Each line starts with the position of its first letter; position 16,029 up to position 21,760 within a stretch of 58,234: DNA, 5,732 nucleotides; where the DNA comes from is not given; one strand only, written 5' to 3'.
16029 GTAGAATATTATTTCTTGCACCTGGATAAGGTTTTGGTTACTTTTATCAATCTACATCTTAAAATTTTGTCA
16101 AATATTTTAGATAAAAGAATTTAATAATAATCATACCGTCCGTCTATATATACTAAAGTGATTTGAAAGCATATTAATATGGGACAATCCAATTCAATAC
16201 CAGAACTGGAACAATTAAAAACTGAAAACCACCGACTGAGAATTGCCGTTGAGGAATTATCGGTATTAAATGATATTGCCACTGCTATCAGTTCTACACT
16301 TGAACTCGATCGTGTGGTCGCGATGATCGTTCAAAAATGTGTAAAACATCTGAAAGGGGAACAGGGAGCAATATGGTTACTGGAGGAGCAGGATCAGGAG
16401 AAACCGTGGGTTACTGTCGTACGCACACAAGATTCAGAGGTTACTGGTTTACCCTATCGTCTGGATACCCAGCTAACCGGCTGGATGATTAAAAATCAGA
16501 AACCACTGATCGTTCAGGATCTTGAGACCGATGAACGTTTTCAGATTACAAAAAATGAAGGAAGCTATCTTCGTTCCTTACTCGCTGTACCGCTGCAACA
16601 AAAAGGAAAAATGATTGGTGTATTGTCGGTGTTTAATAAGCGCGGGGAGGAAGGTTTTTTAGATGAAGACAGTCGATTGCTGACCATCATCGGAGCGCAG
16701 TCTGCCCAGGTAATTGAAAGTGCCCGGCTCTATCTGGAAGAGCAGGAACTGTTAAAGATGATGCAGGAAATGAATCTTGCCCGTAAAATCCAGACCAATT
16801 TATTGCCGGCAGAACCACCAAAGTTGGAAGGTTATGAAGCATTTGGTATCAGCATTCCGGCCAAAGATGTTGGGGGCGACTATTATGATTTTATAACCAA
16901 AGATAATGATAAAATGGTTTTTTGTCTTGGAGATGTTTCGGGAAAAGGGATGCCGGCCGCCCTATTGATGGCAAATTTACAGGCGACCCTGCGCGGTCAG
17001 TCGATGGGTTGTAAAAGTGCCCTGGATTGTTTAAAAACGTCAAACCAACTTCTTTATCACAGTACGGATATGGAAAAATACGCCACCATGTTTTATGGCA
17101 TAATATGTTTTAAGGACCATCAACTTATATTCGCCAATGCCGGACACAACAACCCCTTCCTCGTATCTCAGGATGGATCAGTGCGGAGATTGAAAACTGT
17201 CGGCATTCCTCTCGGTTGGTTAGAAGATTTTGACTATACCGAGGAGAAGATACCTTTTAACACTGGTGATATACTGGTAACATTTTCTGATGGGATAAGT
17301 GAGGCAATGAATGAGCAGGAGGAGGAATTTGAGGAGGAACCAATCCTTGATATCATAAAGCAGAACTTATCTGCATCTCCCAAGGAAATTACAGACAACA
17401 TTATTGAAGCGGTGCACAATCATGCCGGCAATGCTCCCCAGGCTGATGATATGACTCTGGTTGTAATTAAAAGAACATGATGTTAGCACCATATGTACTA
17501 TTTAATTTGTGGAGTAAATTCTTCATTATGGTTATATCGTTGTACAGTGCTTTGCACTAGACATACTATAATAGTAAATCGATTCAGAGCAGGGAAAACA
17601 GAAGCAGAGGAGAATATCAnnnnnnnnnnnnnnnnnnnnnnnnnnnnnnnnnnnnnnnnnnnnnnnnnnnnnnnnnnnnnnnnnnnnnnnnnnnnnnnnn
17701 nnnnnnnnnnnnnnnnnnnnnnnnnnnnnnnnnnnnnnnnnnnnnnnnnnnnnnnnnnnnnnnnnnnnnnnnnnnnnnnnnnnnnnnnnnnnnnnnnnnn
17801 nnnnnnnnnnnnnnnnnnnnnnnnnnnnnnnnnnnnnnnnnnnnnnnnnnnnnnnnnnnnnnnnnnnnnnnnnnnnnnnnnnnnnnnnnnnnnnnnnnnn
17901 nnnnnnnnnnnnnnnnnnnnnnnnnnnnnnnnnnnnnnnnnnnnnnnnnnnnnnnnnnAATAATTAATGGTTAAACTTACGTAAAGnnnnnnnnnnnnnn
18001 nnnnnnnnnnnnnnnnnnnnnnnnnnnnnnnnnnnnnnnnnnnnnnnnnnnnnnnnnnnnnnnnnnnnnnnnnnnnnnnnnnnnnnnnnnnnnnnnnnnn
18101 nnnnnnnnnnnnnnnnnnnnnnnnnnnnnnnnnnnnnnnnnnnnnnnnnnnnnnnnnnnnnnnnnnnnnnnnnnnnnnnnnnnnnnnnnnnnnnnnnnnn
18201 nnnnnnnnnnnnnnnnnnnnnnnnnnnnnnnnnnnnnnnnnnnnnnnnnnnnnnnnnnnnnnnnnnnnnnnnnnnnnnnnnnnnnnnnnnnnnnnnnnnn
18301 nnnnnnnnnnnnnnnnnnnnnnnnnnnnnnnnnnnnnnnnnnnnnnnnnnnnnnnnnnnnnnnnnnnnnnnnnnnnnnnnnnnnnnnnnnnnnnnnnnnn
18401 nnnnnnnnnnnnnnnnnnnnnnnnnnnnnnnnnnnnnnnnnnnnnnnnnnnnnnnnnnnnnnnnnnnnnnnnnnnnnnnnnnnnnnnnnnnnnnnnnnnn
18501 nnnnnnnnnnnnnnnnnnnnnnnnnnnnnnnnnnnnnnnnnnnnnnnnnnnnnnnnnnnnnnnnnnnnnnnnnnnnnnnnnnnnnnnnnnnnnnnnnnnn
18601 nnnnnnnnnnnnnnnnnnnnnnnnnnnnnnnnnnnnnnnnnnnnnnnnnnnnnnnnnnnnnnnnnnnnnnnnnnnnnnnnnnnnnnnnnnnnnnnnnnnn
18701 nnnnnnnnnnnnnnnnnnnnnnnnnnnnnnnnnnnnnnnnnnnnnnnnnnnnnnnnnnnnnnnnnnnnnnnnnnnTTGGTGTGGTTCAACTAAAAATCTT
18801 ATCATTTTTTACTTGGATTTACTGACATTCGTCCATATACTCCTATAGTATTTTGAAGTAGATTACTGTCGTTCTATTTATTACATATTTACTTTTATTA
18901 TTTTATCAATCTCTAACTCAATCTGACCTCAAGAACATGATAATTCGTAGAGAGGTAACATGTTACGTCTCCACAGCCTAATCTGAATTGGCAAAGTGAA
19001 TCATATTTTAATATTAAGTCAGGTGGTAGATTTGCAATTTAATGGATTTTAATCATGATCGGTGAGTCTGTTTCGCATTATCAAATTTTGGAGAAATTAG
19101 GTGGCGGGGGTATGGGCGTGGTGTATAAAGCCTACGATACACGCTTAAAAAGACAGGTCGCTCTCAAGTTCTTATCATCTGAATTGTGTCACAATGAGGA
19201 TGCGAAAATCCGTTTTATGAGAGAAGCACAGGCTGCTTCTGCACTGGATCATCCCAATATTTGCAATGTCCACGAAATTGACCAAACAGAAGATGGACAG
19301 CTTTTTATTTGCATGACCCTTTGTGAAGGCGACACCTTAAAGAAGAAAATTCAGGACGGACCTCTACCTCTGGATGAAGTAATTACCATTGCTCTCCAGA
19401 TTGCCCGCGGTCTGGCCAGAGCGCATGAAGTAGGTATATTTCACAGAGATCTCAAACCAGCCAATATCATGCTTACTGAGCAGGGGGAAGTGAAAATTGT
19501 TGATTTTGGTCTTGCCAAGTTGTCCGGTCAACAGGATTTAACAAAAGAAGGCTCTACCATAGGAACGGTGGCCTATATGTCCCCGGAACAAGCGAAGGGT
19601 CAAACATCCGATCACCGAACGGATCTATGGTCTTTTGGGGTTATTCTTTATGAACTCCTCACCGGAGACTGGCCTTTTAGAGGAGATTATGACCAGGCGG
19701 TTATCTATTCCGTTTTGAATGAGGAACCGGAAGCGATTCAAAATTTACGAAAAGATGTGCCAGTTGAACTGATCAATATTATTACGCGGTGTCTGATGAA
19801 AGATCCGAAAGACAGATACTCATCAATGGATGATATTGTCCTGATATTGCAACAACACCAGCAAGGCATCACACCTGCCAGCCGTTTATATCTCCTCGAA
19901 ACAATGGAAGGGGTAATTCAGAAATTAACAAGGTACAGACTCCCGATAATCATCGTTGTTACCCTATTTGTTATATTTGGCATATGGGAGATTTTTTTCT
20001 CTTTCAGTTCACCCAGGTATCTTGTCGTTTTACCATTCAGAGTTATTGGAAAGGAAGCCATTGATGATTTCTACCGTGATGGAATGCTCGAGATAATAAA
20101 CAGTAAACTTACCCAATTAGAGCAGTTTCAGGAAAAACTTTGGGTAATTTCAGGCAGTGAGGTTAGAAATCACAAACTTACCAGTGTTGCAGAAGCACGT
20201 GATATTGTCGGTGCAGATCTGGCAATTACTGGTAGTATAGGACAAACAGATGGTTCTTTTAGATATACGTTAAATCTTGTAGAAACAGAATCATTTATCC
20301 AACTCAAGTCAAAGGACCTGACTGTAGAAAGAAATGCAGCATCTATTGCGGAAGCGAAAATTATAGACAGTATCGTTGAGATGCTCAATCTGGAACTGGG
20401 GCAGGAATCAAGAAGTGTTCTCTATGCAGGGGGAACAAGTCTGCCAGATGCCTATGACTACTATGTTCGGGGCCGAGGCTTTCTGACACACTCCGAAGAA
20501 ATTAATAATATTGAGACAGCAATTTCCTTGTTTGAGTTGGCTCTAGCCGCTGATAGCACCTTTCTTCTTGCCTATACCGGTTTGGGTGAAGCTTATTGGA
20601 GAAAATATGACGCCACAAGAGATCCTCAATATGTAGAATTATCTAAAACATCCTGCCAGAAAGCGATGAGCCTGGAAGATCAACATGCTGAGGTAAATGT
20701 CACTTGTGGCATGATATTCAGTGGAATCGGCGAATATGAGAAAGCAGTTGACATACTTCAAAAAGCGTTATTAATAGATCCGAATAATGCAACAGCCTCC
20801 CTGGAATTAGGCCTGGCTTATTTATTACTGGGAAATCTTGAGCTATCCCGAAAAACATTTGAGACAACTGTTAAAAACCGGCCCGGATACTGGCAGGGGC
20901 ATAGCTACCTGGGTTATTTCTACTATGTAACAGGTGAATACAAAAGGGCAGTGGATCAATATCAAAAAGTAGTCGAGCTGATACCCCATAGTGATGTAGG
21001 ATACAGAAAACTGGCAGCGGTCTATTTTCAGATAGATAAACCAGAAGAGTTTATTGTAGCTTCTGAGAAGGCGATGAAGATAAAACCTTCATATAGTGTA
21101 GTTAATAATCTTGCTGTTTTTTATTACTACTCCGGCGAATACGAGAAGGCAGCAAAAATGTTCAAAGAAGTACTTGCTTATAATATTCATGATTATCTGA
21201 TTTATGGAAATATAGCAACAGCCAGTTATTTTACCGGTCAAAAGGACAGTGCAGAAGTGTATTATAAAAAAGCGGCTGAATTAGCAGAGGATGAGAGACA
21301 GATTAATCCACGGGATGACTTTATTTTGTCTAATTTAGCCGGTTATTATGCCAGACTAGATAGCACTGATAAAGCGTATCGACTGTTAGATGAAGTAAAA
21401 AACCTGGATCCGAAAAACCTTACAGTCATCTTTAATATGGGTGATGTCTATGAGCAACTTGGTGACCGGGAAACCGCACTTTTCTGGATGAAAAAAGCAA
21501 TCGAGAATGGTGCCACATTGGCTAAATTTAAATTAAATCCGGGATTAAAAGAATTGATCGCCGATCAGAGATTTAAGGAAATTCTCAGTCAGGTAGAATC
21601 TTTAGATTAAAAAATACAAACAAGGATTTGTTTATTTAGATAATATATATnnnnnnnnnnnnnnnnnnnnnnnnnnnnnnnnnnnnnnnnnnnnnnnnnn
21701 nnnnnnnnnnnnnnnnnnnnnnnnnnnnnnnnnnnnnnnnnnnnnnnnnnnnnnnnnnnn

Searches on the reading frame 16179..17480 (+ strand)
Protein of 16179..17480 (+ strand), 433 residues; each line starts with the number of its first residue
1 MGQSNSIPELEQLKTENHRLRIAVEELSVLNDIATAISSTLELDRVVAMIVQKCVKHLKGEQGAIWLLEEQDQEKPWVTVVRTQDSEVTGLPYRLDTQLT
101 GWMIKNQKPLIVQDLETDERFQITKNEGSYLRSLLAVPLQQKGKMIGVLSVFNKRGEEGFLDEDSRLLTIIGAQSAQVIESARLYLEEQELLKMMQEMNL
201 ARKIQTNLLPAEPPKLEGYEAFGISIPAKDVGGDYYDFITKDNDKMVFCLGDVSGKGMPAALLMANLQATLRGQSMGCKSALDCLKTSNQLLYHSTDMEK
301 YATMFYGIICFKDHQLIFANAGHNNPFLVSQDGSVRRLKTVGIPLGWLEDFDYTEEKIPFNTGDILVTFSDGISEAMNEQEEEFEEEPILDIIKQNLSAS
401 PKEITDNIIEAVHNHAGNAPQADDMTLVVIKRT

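Call 23: search_protein_families(library=ncbifam, proteins=[window:16179-17480:+])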
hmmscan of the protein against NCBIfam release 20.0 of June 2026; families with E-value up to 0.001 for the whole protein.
window:16179-17480:+ (433 aa): 6 families
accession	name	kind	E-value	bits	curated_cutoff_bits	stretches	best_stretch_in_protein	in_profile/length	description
TIGR02865.1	spore_II_E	equivalog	2.7e-20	72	490.8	1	229-431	564-762/764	stage II sporulation protein E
NF045505.1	RR_RssB_Pseudo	equivalog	1.8e-18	66.8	700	1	189-395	146-360/394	two-component system response regulator RssB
TIGR01817.1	nifA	equivalog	6.4e-16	58.2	528.85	1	26-205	3-181/534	nif-specific transcriptional activator NifA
NF038263.1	prot_phos_SiaA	equivalog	6.4e-08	31.6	700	1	193-429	410-654/658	biofilm regulation protein phosphatase SiaA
NF008283.0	PRK11061.1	equivalog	4.6e-06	25.2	583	1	27-184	2-159/748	phosphoenolpyruvate--protein phosphotransferase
NF038230.1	Regu_Geo_Pelo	equivalog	0.00022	19.2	1200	0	97-181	434-518/935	GPMC system transcriptional regulator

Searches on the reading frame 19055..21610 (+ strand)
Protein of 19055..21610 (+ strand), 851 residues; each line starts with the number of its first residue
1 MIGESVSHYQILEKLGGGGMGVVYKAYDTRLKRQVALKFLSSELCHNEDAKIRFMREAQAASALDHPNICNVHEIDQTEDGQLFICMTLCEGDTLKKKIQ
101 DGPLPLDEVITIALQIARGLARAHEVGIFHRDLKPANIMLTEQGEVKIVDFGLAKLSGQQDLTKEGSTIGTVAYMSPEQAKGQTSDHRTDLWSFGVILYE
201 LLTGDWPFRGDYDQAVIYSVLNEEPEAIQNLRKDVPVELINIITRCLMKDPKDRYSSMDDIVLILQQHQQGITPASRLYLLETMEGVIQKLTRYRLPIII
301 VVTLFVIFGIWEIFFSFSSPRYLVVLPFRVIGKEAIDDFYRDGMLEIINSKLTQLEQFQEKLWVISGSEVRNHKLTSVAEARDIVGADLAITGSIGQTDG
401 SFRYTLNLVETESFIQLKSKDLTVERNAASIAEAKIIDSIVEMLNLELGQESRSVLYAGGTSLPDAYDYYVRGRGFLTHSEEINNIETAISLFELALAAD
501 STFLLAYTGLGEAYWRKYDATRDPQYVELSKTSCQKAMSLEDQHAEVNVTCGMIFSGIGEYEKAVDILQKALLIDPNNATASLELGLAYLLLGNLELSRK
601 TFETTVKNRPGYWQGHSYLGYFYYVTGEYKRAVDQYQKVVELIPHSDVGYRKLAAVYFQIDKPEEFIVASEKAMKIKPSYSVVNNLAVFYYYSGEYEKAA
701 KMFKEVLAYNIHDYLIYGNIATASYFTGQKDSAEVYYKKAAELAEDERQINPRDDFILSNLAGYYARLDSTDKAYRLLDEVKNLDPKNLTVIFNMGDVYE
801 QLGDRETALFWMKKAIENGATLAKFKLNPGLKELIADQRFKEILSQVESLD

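Call 23: search_protein_families(library=ncbifam, proteins=[window:19055-21610:+])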
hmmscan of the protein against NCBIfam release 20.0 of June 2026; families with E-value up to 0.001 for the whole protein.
window:19055-21610:+ (851 aa): 49 families (the best 25 are shown)
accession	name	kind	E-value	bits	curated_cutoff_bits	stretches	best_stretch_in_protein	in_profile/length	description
NF033483.0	PknB_PASTA_kin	equivalog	5.6e-94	316.2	450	1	8-270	8-270/563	Stk1 family PASTA domain-containing Ser/Thr kinase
NF052427.1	StpK7MSMEG_1200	equivalog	8.1e-62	209.5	900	1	5-261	5-261/601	serine/threonine protein kinase StpK7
NF047741.1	antiphage_MADS6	equivalog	1.1e-51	176.1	460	2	108-270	300-462/612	methylation-associated defense system protein kinase MAD6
NF009651.0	PRK13184.1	equivalog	1.5e-51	175.4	839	1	7-274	2-296/932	serine/threonine-protein kinase PknD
TIGR03903.1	TOMM_kin_cyc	equivalog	6.6e-42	143.5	705.75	1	33-260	4-239/1267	TOMM system kinase/cyclase fusion protein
NF053615.1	SerThrKinAfsKStmc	equivalog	2.4e-33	115.8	1300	1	8-259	14-259/809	protein serine/threonine kinase AfsK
NF038150.1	lanthi_synth_IV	equivalog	9.7e-29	100.3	650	1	17-270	199-458/851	class IV lanthionine synthetase LanL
NF040959.1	MamA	equivalog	4.3e-25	88.4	200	2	535-642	95-202/204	magnetosome protein MamA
TIGR02917.1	PEP_TPR_lipo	equivalog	4.3e-22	77.8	312.2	1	535-603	827-895/899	XrtA/PEP-CTERM system TPR-repeat protein PrsT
NF033442.0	BREX_PglW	equivalog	2.4e-20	71.9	990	1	8-260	513-761/1391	BREX system serine/threonine kinase PglW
TIGR02521.1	type_IV_pilW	equivalog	7.3e-20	71.5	154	2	619-746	37-167/234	type IV pilus biogenesis/stability protein PilW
NF047558.1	TPR_END_plus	domain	2.2e-16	59.5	32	1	793-844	3-55/56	TPR end-of-group domain-containing protein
NF038151.1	lanthi_synth_III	equivalog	2.8e-15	55.8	575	1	8-187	221-412/833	class III lanthionine synthetase LanKC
TIGR02552.1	LcrH_SycD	equivalog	2.1e-13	50.2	104.8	0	553-607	60-114/136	SycD/LcrH family type III secretion system chaperone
NF033762.1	social_mot_Tgl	equivalog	5.5e-12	45.6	225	1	539-641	25-128/252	social motility TPR repeat lipoprotein Tgl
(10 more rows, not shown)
